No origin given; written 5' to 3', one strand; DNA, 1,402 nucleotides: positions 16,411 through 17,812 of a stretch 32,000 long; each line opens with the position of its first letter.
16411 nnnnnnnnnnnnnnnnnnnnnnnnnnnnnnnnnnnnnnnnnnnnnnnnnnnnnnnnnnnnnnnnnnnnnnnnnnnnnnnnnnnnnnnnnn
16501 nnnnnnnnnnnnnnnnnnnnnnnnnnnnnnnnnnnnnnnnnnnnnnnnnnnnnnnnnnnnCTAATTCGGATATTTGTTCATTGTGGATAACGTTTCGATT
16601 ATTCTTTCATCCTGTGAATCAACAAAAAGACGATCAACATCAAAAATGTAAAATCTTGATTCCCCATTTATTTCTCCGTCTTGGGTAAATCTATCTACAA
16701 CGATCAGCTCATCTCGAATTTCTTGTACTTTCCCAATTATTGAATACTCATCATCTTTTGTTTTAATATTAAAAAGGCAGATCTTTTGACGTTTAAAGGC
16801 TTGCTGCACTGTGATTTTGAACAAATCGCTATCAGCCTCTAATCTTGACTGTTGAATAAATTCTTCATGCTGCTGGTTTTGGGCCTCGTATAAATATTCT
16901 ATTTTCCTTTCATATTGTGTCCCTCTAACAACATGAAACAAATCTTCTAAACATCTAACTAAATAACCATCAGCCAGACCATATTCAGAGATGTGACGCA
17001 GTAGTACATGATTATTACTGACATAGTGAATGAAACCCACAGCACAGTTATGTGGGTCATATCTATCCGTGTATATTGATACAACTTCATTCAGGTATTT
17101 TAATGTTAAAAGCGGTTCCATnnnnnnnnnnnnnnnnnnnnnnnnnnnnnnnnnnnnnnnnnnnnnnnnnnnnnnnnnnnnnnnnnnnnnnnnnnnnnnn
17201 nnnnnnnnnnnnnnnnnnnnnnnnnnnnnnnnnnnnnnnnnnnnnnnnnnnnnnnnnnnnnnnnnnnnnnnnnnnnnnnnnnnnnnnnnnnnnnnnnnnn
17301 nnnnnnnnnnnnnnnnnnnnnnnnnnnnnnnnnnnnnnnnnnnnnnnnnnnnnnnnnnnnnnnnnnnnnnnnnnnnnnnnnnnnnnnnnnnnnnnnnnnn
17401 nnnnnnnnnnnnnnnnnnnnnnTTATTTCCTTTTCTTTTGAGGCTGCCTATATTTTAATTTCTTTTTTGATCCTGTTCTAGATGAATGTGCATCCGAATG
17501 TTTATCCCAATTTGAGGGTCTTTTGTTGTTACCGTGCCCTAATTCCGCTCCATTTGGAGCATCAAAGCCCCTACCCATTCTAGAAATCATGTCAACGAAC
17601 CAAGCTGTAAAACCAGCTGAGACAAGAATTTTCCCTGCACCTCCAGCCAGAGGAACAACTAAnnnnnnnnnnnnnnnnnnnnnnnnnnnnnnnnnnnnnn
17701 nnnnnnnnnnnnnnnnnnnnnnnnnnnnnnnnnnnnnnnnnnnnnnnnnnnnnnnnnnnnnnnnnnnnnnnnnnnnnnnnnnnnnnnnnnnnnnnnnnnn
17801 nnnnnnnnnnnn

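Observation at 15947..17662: Unrecognised short RHS tips: Gly/Ala-rich hydrophobic segment followed by a polybasic, NLS-like tail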

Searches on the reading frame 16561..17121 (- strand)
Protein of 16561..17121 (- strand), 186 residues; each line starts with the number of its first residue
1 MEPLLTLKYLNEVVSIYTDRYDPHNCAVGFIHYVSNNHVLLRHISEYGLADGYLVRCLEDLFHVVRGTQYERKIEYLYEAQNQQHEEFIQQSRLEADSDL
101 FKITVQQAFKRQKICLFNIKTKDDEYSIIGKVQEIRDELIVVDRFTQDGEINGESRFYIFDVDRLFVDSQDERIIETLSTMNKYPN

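Call 6: search_protein_families(library=pfam, max_evalue=1, proteins=[window:16561-17121:-])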
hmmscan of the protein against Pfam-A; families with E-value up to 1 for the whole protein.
window:16561-17121:- (186 aa): 0 families

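Call 7: search_protein_families(library=ncbifam, max_evalue=1, proteins=[window:16561-17121:-])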
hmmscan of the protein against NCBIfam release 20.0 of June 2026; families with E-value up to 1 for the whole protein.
window:16561-17121:- (186 aa): 0 families

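Call 21: list_cluster_members(proteins=[P0001, P0002, window:16561-17121:-, window:15171-15911:-, window:14455-15102:-, window:10815-11381:-, window:17806-22161:-, window:14048-14392:-, window:13385-13675:-, window:7557-8831:+])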
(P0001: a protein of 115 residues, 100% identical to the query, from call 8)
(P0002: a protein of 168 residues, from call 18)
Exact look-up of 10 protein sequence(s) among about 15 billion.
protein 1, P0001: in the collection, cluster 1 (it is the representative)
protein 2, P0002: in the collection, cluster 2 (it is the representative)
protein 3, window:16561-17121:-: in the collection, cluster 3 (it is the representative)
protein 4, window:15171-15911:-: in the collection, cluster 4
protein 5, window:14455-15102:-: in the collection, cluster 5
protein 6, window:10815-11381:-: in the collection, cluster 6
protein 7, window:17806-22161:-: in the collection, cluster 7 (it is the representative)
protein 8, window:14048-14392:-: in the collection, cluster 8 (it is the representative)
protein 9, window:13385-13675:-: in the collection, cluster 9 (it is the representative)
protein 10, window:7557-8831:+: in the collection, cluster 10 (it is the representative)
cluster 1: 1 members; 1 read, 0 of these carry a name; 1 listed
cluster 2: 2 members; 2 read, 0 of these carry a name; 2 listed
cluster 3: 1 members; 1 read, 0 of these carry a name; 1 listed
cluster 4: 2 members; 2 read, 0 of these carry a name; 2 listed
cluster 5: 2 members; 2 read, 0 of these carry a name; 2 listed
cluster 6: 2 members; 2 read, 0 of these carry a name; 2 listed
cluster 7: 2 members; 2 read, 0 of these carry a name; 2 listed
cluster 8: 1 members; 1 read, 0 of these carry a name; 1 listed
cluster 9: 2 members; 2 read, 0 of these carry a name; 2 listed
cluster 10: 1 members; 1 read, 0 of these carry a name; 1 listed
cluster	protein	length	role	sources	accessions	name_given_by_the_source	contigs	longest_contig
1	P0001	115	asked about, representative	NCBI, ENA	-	-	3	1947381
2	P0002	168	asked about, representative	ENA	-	-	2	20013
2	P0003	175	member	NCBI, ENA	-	-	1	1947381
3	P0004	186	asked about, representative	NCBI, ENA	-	-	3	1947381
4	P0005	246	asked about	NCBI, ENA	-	-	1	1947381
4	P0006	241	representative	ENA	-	-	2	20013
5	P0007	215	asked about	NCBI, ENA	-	-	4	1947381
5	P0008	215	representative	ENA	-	-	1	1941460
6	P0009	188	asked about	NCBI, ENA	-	-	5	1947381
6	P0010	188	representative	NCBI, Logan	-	-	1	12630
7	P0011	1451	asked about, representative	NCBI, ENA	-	-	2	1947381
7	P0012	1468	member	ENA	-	-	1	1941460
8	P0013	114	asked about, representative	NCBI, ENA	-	-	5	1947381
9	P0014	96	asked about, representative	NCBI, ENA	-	-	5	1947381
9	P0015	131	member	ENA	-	-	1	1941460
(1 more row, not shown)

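Call 59: search_solved_structures(query=window:16561-17121:-, max_evalue=10)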
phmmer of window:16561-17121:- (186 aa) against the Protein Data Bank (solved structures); distinct sequences matched with E-value up to 10: 0.

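Call 65: search_protein_families(library=padloc, max_evalue=0.1, proteins=[P0003, P0017, window:16561-17121:-])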
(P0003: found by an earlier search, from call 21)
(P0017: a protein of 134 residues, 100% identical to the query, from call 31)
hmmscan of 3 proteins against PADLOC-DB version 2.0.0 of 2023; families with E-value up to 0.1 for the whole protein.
P0003 (175 aa): 0 families

P0017 (134 aa): 0 families

window:16561-17121:- (186 aa): 0 families

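Call 73: predict_structure(protein=window:16561-17121:-)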
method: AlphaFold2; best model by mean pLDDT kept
length: 186 residues; sequences in the alignment: 1
mean_pLDDT: 51.4   pTM: 0.39
mean pLDDT of the five models: 51.4, 44.7, 33.8, 28.5, 28.3
residues with pLDDT >= 90: 0; 70-90: 17; 50-70: 85; < 50: 84
segments of 3 or more residues with pLDDT < 50: 1-52, 91-101, 153-155, 160-171, 182-186
pLDDT, mean of each block of 10 residues (from residue 1): 36 39 39 32 34 56 61 68 61 41 62 67 64 62 63 52 42 54 41
secondary structure, 60 per line:
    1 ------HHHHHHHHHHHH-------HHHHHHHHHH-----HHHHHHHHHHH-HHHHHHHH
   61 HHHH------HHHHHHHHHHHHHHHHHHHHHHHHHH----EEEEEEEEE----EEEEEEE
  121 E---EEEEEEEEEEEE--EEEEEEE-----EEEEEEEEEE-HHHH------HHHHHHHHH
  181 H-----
elements in order: H7-18 H26-35 H41-51 H53-64 H71-96 E101-109 E114-121 E125-136 E139-145 E151-160 H162-165 H172-181

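Call 84: search_protein_families(library=ncbifam, max_evalue=0.01, proteins=[P0003, P0017])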
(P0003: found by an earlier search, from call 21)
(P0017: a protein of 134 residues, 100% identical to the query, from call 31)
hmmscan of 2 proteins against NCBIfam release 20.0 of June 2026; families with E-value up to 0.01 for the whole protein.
P0003 (175 aa): 2 families
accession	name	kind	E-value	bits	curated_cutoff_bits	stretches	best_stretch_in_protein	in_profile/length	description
TIGR03696.1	Rhs_assc_core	domain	1.8e-23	82.8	32.5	1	2-77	1-75/76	RHS repeat-associated core domain-containing protein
NF041261.1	RHS_core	equivalog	1.7e-08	32.8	2000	1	16-77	1200-1260/1261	RHS element core protein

P0017 (134 aa): 1 family
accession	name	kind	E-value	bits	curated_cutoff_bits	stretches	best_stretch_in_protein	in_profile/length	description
TIGR03696.1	Rhs_assc_core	domain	7e-10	39.3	32.5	1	1-33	43-75/76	RHS repeat-associated core domain-containing protein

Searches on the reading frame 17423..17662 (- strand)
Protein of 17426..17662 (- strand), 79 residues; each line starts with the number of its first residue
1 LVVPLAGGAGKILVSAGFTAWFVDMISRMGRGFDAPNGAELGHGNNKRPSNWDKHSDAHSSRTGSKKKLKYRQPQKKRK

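Call 6: search_protein_families(library=pfam, max_evalue=1, proteins=[window:17426-17662:-])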
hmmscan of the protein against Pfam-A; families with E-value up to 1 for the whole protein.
seq(79 aa): 0 families

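Call 7: search_protein_families(library=ncbifam, max_evalue=1, proteins=[window:17426-17662:-])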
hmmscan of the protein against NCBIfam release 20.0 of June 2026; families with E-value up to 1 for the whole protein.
seq(79 aa): 0 families

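Call 8: find_homologous_proteins(query=window:17426-17662:-, max_evalue=0.1)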
Query seq(79 aa) (79 aa): 1 proteins with E <= 0.1 among 3 candidates.
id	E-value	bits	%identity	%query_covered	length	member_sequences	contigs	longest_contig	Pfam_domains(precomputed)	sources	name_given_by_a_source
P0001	2.3e-46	173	100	100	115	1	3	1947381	-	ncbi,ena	-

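Call 11: find_encoding_contigs(protein=P0001, flank=10000, max_places=6)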
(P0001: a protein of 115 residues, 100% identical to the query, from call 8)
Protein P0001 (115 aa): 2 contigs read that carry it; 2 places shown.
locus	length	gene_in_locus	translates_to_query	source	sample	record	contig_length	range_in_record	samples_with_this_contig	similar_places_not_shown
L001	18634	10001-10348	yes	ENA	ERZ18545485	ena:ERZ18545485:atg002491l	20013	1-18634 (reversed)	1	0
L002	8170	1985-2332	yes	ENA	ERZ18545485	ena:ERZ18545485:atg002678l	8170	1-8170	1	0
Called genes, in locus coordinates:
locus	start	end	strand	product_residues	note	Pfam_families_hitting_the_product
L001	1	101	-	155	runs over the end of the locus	-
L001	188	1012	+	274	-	PF06293:Kdo, PF00069:Pkinase (weak)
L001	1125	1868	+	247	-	PF05050:Methyltransf_21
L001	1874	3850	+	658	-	PF06293:Kdo, PF13439:Glyco_transf_4, PF13477:Glyco_trans_4_2 (weak), PF20706:GT4-conflict, PF00534:Glycos_transf_1, PF13692:Glyco_trans_1_4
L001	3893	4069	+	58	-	PF18884:TSP3_bac (faint)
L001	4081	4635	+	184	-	PF03412:Peptidase_C39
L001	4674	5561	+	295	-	PF20148:DUF6531 (faint), PF06439:3keto-disac_hyd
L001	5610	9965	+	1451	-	PF21582:CBM30, PF05593:RHS_repeat, PF25023:TEN_YD-shell, PF05593:RHS_repeat, PF25023:TEN_YD-shell, PF05593:RHS_repeat, PF25023:TEN_YD-shell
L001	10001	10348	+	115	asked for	-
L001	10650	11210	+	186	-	-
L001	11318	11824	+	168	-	-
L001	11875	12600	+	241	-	PF08216:CTNNBL (faint), PF02985:HEAT (faint), PF13646:HEAT_2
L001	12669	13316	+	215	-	PF01602:Adaptin_N (faint), PF13646:HEAT_2 (weak), PF13513:HEAT_EZ (faint), PF02985:HEAT (faint), PF13646:HEAT_2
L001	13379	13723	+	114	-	-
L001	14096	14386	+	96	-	-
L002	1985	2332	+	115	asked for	-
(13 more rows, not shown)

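Call 18: search_protein_representatives(alignment_id=A1)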
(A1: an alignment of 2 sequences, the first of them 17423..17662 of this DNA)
Query: 2 sequences, 95 profile positions. Proteins with E-value up to 0.001 (for the whole library): 2; up to 1e-10: 2; up to 1e-30: 2. The best 2 are listed.
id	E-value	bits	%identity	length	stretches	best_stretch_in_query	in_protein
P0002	2.3e-47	175.4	-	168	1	1-95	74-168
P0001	4.3e-33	129.7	-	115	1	1-92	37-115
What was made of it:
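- No homologue among 1.84 billion representatives (call 18).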

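Call 24: find_encoding_contigs(protein=P0008, flank=10000, max_places=4)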
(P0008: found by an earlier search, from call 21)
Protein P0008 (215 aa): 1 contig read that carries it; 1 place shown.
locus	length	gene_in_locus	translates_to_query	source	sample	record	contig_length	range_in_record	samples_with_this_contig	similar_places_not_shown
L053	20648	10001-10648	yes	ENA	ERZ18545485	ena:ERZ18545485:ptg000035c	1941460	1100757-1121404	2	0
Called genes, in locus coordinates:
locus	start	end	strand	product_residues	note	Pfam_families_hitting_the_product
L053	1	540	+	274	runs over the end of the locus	PF06293:Kdo, PF00069:Pkinase (weak)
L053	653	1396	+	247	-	PF05050:Methyltransf_21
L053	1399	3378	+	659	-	PF06293:Kdo, PF13439:Glyco_transf_4, PF13477:Glyco_trans_4_2, PF20706:GT4-conflict, PF00534:Glycos_transf_1, PF13692:Glyco_trans_1_4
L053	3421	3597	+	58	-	PF18884:TSP3_bac (faint)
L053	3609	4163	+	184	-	PF03412:Peptidase_C39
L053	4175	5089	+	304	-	PF20148:DUF6531 (weak), PF06439:3keto-disac_hyd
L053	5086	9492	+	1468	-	PF21582:CBM30 (weak), PF05593:RHS_repeat, PF25023:TEN_YD-shell, PF05593:RHS_repeat, PF25023:TEN_YD-shell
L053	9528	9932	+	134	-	-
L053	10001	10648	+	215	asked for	PF01602:Adaptin_N (faint), PF03130:HEAT_PBS (faint), PF13513:HEAT_EZ (faint), PF02985:HEAT (faint), PF13646:HEAT_2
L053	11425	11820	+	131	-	-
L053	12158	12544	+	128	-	-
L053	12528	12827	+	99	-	-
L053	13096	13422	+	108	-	PF14119:DUF4288 (weak)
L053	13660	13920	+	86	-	-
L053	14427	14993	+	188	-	PF08207:EFP_N, PF01132:EFP, PF09285:Elong-fact-P_C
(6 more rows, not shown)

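Call 31: find_homologous_proteins(query=A3, max_evalue=10)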
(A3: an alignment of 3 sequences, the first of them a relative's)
Query A3 (3 sequences) (98 aa, profile of the alignment): 3 proteins with E <= 10 among 234 candidates.
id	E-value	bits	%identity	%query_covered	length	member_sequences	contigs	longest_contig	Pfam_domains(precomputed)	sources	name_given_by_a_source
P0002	1.2e-41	159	38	91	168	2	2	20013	-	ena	-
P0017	3.9e-33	132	100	100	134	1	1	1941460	-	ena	-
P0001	4.2e-24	103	67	6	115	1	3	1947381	-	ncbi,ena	-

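Call 65: search_protein_families(library=padloc, max_evalue=0.1, proteins=[P0001, P0003, P0017])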
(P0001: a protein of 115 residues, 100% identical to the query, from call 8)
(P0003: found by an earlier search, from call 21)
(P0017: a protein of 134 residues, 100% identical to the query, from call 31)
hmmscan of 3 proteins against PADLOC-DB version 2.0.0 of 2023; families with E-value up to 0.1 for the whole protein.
P0001 (115 aa): 0 families

P0003 (175 aa): 0 families

P0017 (134 aa): 0 families

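Call 77: search_dna_similar(query=P0003, collection=plasmids, mode=protein, max_evalue=0.001, max_rows=15)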
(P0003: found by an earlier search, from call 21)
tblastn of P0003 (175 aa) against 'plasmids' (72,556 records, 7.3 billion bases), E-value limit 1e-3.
Records with a match: 1313; places in all: 1524; records where one place covers at least 80% of the query: 3.
Best place of each record, by identity: <60% 1313.
By first word of the organism name: Klebsiella 286; Escherichia 177; Salmonella 165; Ralstonia 110; Burkholderia 101; Vibrio 64; Citrobacter 59; Serratia 41; Providencia 41; Enterobacter 31; and 74 more.
By predicted mobility (MOB-suite, as given by PLSDB): conjugative 974; mobilizable 170; non-mobilizable 169.
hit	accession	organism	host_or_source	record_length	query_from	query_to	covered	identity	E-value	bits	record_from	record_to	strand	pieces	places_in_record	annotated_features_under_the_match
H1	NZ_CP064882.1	Tolypothrix sp. PCC 7601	Fresh water sample,Fresh water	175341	2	144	82%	32.5%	6e-8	58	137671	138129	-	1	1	DUF4114 domain-containing protein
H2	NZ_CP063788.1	Tolypothrix sp. PCC 7712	Soil sample,soil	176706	2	144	82%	32.5%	6e-8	58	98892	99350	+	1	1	DUF4114 domain-containing protein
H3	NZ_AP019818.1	Enterobacter hormaechei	Homo sapiens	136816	2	114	65%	39.5%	3e-11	68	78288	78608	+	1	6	RHS repeat-associated core domain-containing protein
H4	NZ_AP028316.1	Citrobacter freundii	Homo sapiens,drainage effluent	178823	2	114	65%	39.5%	3e-11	68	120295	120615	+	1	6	RHS repeat-associated core domain-containing protein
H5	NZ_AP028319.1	Citrobacter freundii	Homo sapiens,sputum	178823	2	114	65%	39.5%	3e-11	68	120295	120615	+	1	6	RHS repeat-associated core domain-containing protein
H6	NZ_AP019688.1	Klebsiella quasipneumoniae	-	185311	2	114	65%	39.5%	3e-11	68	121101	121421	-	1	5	RHS repeat-associated core domain-containing protein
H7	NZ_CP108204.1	Streptomyces sp. NBC_00111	-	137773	21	157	61%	40.2%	4e-7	78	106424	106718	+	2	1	none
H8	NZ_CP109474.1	Streptomyces sp. NBC_01460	-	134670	21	157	61%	40.2%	4e-7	78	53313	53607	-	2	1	none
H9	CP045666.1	Enterobacteriaceae bacterium Kacie_13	Bacteria culture,Stream water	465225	17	157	81%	29.8%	4e-6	53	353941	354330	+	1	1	type IV secretion protein Rhs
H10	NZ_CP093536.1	Ralstonia pseudosolanacearum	cell culture,pepper stem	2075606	2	121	69%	35.0%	4e-10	64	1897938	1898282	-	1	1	none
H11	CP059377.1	Ralstonia solanacearum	cell clture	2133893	2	121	69%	35.0%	4e-10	64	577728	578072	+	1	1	none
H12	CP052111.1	Ralstonia solanacearum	tomato,cell culture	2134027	2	121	69%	35.0%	4e-10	64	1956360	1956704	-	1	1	none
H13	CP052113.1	Ralstonia solanacearum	tomato,cell culture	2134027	2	121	69%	35.0%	4e-10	64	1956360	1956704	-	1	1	none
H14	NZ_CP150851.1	Burkholderia pyrrocinia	-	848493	2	132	75%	31.7%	2e-9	62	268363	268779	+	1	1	SpvB/TcaC N-terminal domain-containing protein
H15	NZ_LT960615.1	Hartmannibacter diazotrophicus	-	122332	2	99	56%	41.6%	1e-9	63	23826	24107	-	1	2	RHS repeat-associated core domain-containing protein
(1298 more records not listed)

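Call 78: get_annotated_region(hit=H9, flank=2500)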
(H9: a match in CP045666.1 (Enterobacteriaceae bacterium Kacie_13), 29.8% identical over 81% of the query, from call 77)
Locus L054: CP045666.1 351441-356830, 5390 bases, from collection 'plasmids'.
description: Enterobacteriaceae bacterium Kacie_13 plasmid unnamed1, complete sequence
organism: Enterobacteriaceae bacterium Kacie_13 (NCBI taxid 2662179)
taxonomy: Bacteria; Pseudomonadota; Gammaproteobacteria; Enterobacterales; Enterobacteriaceae; ; Enterobacteriaceae bacterium Kacie 13
host: -; source: Bacteria culture,Stream water; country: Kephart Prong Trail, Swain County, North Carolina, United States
typing (MOB-suite, as given by PLSDB): non-mobilizable; replicon rep_cluster_1067
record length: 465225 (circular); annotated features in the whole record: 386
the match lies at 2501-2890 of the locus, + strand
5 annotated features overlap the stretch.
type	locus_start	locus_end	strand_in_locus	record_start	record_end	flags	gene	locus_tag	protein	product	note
CDS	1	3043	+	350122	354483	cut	-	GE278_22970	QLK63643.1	type IV secretion protein Rhs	-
CDS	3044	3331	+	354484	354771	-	-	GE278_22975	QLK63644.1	hypothetical protein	-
CDS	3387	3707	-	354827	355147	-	-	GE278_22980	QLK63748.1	type I addiction module toxin, SymE family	-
CDS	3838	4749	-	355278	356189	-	-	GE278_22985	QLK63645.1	EamA family transporter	-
CDS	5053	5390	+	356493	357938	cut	-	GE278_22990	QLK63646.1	MFS transporter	-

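Call 79: get_annotated_region(hit=H7, flank=2500)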
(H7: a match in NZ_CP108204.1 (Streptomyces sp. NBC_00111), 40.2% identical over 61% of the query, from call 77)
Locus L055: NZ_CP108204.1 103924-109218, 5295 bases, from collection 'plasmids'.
description: Streptomyces sp. NBC_00111 plasmid unnamed1, complete sequence
organism: Streptomyces sp. NBC_00111 (NCBI taxid 2975655)
taxonomy: Bacteria; Actinomycetota; Actinomycetes; Kitasatosporales; Streptomycetaceae; Streptomyces; Streptomyces sp. NBC 00111
host: -; source: -; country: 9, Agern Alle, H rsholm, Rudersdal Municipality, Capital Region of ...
typing (MOB-suite, as given by PLSDB): mobilizable; replicon rep_cluster_1982; relaxase MOBF
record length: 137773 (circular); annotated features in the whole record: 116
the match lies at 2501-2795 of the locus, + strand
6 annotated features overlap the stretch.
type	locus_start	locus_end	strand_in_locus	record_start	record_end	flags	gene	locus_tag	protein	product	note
CDS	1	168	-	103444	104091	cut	-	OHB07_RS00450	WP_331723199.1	hypothetical protein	-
CDS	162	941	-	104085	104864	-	-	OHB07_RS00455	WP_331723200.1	NlpC/P60 family protein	-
CDS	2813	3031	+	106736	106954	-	-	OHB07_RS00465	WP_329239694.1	HNH/endonuclease VII fold putative polymorphic toxin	-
CDS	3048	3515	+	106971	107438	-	-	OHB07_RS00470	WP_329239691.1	Imm50 family immunity protein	-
CDS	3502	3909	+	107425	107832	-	-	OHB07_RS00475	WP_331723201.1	Imm50 family immunity protein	-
CDS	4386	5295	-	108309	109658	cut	-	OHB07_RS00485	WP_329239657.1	hypothetical protein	-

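Call 80: get_annotated_region(hit=H1, flank=2500)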
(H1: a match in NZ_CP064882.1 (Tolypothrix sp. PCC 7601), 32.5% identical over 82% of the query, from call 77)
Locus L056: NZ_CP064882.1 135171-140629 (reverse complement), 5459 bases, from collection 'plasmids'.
description: Tolypothrix sp. PCC 7601 plasmid unnamed3, complete sequence
organism: Tolypothrix sp. PCC 7601 (NCBI taxid 1188)
taxonomy: Bacteria; Cyanobacteriota; Cyanophyceae; Nostocales; Tolypothrichaceae; Tolypothrix; Tolypothrix sp. PCC 7601
host: -; source: Fresh water sample,Fresh water; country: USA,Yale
typing (MOB-suite, as given by PLSDB): mobilizable; replicon rep_cluster_37; relaxase MOBP
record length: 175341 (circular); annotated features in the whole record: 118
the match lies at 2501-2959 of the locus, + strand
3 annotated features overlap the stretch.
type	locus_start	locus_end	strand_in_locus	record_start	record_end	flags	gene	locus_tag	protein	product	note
CDS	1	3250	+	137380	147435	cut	-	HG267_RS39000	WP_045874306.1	DUF4114 domain-containing protein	-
CDS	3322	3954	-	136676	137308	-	-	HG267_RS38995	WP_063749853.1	tyrosine-type recombinase/integrase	GO:0015074 - DNA integration [Evidence IEA]; GO:0006310 - DNA recombination [Evidence IEA]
CDS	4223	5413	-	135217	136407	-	-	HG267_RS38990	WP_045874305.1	ABC exporter membrane fusion protein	-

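Call 84: search_protein_families(library=ncbifam, max_evalue=0.01, proteins=[P0001, P0003, P0017])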
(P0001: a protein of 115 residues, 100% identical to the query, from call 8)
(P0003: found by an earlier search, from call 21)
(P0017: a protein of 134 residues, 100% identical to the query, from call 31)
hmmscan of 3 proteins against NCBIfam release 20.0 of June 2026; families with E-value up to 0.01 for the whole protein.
P0001 (115 aa): 1 family
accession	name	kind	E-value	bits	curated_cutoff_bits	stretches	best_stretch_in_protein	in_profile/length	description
TIGR03696.1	Rhs_assc_core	domain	6.6e-10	39.4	32.5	1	1-33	43-75/76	RHS repeat-associated core domain-containing protein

P0003 (175 aa): 2 families
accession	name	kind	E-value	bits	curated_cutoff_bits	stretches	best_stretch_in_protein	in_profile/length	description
TIGR03696.1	Rhs_assc_core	domain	1.8e-23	82.8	32.5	1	2-77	1-75/76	RHS repeat-associated core domain-containing protein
NF041261.1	RHS_core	equivalog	1.7e-08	32.8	2000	1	16-77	1200-1260/1261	RHS element core protein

P0017 (134 aa): 1 family
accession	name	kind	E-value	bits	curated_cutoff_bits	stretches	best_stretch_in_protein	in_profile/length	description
TIGR03696.1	Rhs_assc_core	domain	7e-10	39.3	32.5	1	1-33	43-75/76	RHS repeat-associated core domain-containing protein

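Call 89: search_solved_structures(query=window:17426-17662:-, max_evalue=10)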
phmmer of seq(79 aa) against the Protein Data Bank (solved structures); distinct sequences matched with E-value up to 10: 0.
